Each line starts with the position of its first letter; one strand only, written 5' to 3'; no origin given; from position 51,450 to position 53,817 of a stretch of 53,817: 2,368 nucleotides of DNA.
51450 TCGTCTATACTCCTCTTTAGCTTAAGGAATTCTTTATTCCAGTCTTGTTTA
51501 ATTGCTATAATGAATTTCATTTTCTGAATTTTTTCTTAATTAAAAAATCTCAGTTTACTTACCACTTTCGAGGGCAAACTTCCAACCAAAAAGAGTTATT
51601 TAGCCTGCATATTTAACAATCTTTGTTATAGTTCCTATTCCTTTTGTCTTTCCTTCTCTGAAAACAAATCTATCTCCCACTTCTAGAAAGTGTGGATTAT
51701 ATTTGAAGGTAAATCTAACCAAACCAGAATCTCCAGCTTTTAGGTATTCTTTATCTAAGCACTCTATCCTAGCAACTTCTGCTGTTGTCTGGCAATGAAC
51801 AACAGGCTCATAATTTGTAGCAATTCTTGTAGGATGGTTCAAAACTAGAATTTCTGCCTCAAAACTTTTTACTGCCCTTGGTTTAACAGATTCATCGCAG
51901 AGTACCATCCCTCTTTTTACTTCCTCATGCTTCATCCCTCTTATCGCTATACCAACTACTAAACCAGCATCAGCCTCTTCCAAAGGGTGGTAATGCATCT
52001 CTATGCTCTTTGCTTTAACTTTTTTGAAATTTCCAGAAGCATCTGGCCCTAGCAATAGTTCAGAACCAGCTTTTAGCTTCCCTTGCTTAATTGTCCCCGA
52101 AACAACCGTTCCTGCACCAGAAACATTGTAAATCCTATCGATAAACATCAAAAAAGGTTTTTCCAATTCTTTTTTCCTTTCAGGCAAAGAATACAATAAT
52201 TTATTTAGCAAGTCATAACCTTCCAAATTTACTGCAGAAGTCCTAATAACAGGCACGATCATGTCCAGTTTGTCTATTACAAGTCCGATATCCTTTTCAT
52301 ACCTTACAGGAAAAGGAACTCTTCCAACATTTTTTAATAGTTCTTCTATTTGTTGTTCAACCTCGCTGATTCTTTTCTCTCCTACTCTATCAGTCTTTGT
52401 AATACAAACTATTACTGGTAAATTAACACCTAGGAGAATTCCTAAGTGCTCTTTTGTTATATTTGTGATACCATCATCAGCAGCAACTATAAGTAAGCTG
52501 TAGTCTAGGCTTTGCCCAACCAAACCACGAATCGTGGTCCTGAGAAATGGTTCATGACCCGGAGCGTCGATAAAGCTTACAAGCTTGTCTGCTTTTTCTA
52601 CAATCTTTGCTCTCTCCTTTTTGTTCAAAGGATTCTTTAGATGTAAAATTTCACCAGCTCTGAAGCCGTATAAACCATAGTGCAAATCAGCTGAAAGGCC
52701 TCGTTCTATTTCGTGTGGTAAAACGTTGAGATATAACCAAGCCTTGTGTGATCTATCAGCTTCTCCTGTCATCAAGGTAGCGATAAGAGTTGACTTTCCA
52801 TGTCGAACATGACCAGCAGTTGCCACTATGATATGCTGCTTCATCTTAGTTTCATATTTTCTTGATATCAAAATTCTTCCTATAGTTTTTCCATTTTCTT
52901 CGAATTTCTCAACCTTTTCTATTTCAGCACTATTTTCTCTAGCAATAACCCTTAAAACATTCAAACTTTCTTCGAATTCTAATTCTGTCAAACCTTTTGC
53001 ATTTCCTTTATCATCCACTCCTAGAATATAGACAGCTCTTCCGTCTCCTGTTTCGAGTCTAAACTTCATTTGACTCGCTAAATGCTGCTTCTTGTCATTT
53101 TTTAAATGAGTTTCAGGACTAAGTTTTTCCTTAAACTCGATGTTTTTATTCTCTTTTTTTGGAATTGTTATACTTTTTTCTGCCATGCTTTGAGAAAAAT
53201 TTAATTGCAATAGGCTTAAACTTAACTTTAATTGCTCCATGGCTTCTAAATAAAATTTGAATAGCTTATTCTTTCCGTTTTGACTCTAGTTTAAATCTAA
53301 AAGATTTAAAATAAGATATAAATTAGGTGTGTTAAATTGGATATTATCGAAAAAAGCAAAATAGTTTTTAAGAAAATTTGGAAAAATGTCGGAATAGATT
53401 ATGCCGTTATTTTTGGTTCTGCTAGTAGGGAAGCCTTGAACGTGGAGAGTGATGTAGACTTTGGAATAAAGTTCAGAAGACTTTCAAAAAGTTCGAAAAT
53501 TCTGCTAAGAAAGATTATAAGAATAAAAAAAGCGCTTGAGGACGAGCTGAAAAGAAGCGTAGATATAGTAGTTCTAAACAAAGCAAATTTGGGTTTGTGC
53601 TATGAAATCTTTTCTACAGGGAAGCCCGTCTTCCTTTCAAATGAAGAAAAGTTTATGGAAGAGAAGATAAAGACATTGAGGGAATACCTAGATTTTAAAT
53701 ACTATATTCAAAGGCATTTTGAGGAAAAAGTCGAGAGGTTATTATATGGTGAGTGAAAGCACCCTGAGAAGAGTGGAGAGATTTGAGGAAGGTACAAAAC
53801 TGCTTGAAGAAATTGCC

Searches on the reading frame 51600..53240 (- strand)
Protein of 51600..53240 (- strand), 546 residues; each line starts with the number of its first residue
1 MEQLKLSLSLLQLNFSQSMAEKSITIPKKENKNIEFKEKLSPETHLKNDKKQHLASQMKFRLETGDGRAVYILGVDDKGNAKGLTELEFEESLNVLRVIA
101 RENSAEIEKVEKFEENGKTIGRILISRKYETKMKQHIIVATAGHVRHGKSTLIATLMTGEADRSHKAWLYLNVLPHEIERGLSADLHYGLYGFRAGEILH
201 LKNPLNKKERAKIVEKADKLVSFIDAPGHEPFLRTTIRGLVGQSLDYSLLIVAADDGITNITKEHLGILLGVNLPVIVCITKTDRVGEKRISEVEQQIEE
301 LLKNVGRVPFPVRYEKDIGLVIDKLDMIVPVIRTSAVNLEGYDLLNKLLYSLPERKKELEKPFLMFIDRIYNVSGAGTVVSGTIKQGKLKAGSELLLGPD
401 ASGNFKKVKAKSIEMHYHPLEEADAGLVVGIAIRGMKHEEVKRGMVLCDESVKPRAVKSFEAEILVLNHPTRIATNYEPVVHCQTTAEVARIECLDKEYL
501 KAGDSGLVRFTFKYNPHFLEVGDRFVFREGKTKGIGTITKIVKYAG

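Call 7: search_protein_families(library=pfam, proteins=[window:51600-53240:-])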
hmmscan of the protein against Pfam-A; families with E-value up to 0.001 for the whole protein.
window:51600-53240:- (546 aa): 4 families
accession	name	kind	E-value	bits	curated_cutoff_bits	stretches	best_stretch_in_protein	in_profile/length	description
PF00009.33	GTP_EFTU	-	2e-32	112.8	26.5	1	134-349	1-183/188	Elongation factor Tu GTP binding domain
PF03144.31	GTP_EFTU_D2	-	1.6e-14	54.5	30.3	1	377-448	1-73/73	Elongation factor Tu domain 2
PF03143.23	GTP_EFTU_D3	-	5.2e-11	43.2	27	1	455-541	3-105/106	Elongation factor Tu C-terminal domain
PF22594.2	GTP-eEF1A_C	-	2.4e-05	25.1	27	1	459-498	1-40/101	GTP-eEF1A C-terminal domain-like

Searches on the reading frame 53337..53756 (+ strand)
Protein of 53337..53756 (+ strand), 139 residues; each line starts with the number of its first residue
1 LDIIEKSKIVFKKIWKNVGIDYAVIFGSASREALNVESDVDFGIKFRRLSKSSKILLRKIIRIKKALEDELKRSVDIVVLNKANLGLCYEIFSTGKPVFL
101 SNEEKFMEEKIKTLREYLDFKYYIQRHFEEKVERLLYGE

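Call 7: search_protein_families(library=pfam, proteins=[window:53337-53756:+])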
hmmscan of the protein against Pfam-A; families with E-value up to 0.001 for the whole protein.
window:53337-53756:+ (139 aa): 2 families
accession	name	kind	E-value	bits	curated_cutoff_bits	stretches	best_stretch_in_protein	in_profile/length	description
PF18765.7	Polbeta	-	7e-16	58.6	26.9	1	16-104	9-93/93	Polymerase beta, Nucleotidyltransferase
PF01909.29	NTP_transf_2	-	6.8e-08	33.2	21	1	11-85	8-79/93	Nucleotidyltransferase domain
